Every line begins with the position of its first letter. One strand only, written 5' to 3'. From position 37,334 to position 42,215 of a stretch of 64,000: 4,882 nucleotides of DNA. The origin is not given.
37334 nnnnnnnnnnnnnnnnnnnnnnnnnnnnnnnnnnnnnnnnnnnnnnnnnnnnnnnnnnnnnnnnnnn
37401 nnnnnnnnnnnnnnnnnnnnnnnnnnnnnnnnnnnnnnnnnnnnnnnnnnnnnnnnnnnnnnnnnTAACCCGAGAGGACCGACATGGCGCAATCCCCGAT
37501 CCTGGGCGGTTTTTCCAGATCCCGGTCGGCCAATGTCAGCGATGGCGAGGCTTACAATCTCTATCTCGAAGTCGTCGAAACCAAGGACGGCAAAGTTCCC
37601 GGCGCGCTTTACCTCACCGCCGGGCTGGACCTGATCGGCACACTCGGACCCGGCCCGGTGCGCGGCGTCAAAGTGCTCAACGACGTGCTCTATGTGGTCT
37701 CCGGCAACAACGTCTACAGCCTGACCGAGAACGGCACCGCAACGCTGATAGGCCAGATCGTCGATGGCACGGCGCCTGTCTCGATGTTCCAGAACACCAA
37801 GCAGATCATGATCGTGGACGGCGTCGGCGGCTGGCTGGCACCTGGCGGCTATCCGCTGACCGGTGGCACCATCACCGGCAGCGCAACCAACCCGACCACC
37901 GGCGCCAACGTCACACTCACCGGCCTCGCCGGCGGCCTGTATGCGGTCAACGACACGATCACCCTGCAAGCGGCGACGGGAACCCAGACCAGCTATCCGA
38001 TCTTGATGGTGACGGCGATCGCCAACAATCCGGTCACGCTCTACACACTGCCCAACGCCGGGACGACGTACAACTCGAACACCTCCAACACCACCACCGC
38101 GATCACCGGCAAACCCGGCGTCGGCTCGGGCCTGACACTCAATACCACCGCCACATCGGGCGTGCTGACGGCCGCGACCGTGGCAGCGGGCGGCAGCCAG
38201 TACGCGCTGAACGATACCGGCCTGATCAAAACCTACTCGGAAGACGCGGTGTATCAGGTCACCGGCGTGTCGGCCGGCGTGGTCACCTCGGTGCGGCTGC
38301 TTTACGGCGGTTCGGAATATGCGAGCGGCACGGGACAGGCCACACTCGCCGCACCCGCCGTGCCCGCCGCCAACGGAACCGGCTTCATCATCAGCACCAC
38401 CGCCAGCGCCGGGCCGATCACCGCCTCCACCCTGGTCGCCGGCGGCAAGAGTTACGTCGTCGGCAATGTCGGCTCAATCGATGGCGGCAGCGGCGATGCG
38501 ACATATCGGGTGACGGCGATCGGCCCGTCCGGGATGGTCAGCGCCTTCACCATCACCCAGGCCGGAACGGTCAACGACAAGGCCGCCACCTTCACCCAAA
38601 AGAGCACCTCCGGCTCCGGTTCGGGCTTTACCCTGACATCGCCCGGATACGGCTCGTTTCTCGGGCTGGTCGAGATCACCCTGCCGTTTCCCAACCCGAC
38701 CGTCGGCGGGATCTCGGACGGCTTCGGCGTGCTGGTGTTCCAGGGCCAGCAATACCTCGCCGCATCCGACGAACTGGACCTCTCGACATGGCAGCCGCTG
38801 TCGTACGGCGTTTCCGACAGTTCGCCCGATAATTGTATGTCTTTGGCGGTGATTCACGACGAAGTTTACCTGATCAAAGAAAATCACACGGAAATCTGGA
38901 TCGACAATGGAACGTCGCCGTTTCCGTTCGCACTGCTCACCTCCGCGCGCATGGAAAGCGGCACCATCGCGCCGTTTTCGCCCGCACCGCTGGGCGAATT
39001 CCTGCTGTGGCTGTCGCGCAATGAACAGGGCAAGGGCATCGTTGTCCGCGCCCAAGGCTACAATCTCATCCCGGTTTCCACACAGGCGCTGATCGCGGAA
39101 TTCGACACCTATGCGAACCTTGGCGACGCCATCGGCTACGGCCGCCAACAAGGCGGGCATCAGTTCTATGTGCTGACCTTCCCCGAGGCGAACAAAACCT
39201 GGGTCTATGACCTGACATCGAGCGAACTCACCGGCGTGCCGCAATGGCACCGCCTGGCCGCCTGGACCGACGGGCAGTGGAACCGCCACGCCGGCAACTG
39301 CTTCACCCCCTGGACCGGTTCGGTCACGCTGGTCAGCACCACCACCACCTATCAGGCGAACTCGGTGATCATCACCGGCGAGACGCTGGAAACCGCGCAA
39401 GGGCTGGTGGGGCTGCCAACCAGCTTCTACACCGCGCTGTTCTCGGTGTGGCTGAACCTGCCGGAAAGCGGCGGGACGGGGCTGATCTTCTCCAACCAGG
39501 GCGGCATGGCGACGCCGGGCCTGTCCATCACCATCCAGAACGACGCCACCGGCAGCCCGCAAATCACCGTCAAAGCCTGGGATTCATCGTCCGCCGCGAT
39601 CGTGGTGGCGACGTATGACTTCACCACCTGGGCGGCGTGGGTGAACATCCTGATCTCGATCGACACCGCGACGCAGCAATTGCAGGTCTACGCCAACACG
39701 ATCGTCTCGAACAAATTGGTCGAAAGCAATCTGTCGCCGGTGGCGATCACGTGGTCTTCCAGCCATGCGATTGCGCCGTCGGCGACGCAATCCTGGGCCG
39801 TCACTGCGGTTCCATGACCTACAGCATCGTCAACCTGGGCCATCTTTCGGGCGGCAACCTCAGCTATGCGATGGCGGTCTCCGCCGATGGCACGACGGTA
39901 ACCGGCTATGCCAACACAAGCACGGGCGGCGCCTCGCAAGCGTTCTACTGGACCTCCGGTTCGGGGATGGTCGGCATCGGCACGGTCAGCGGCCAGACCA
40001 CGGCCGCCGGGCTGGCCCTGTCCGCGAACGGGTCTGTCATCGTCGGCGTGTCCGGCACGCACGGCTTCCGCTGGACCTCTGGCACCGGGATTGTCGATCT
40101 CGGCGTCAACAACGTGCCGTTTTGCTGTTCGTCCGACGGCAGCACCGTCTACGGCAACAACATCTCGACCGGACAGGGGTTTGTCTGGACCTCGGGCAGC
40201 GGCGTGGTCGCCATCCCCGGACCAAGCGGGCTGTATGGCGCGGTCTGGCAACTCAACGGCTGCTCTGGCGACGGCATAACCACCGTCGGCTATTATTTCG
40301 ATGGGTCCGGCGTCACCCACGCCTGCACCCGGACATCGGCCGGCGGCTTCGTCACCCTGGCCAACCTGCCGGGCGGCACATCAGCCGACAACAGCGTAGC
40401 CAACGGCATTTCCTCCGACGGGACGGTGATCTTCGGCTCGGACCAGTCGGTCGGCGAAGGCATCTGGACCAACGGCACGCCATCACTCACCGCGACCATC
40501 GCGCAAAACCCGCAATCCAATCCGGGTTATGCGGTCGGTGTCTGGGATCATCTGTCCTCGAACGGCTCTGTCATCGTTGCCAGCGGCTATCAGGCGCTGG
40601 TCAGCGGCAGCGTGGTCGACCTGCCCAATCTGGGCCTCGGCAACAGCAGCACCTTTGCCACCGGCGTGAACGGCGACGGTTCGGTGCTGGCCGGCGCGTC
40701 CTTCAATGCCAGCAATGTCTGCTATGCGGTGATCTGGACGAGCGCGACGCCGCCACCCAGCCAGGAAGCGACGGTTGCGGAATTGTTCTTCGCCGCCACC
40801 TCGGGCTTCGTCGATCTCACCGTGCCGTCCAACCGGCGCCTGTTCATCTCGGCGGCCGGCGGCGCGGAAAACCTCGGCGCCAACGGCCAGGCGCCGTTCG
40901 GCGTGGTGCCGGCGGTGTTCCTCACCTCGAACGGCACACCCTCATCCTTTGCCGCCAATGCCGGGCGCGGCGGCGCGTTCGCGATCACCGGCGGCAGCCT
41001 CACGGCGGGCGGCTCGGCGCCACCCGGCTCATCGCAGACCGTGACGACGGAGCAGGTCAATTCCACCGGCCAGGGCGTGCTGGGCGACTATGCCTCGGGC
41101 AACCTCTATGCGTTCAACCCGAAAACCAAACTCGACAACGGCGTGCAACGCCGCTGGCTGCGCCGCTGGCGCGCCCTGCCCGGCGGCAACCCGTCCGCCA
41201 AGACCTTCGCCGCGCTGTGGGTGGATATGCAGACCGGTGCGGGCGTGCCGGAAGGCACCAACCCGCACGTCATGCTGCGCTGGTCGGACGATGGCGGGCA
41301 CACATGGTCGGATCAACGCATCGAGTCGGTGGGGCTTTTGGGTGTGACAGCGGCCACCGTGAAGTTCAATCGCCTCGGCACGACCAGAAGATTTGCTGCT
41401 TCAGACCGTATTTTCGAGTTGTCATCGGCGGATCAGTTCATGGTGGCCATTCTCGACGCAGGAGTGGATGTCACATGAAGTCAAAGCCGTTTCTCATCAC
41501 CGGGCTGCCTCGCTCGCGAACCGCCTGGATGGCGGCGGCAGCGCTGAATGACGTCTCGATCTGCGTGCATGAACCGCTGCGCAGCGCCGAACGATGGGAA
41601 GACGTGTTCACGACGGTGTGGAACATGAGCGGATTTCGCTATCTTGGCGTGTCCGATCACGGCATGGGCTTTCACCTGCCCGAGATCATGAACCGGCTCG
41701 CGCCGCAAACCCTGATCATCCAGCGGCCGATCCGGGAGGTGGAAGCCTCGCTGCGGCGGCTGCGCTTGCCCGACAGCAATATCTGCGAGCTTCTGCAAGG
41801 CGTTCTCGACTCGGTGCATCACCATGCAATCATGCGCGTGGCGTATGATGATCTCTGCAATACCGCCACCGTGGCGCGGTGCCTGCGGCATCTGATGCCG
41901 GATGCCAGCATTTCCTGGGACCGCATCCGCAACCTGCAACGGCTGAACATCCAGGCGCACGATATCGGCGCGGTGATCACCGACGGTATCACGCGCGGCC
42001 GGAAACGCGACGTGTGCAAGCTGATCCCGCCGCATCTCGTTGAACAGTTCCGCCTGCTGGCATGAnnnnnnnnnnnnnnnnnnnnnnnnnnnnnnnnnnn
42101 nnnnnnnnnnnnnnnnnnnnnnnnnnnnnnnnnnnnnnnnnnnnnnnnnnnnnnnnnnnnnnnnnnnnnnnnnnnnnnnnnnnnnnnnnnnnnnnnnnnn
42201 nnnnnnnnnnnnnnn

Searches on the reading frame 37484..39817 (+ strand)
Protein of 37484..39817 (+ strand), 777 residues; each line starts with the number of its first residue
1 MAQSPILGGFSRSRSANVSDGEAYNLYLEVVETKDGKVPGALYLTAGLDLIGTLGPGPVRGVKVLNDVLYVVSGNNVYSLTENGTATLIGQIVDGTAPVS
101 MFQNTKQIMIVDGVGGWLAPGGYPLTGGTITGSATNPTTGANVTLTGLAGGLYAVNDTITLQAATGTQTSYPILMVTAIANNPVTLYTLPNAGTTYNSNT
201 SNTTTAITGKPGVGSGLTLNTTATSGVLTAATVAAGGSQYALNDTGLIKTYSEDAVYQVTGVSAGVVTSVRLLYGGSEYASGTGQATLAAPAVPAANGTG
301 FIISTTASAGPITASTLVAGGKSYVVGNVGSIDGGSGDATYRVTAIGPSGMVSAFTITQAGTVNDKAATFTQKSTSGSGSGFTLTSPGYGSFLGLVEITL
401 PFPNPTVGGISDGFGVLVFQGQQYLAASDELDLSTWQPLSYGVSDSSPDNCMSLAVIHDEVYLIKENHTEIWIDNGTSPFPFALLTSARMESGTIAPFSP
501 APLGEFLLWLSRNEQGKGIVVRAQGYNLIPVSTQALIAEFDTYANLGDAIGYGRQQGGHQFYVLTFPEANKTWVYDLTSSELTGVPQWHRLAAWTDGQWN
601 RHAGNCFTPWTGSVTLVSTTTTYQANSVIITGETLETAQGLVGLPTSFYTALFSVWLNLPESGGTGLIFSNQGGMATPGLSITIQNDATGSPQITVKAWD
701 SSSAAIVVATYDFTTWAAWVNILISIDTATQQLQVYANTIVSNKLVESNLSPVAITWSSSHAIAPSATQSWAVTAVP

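Call 6: search_protein_families(library=phrogs, proteins=[window:37484-39817:+], max_evalue=0.01)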
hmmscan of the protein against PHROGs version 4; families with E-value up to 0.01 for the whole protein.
window:37484-39817:+ (777 aa): 1 family
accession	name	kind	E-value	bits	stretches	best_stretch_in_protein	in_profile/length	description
phrog_578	-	connector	3.7e-53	181.7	2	411-615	149-345/486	head closure Hc3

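Call 7: search_protein_families(library=pfam, proteins=[window:37484-39817:+], max_evalue=0.01)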
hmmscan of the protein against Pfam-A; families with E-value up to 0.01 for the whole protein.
window:37484-39817:+ (777 aa): 0 families

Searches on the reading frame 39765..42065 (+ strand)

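Call 6: search_protein_families(library=phrogs, proteins=[window:39765-42065:+], max_evalue=0.01)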
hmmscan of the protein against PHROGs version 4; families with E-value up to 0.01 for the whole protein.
window:39765-42065:+ (766 aa): 2 families
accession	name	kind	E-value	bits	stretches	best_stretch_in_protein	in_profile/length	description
phrog_10855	-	other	1.7e-14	55.5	1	576-745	4-168/180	hydrolase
phrog_38824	-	unknown function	0.0002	22.2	1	578-667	10-102/196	-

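Call 7: search_protein_families(library=pfam, proteins=[window:39765-42065:+], max_evalue=0.01)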
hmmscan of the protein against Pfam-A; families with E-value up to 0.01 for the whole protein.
window:39765-42065:+ (766 aa): 0 families
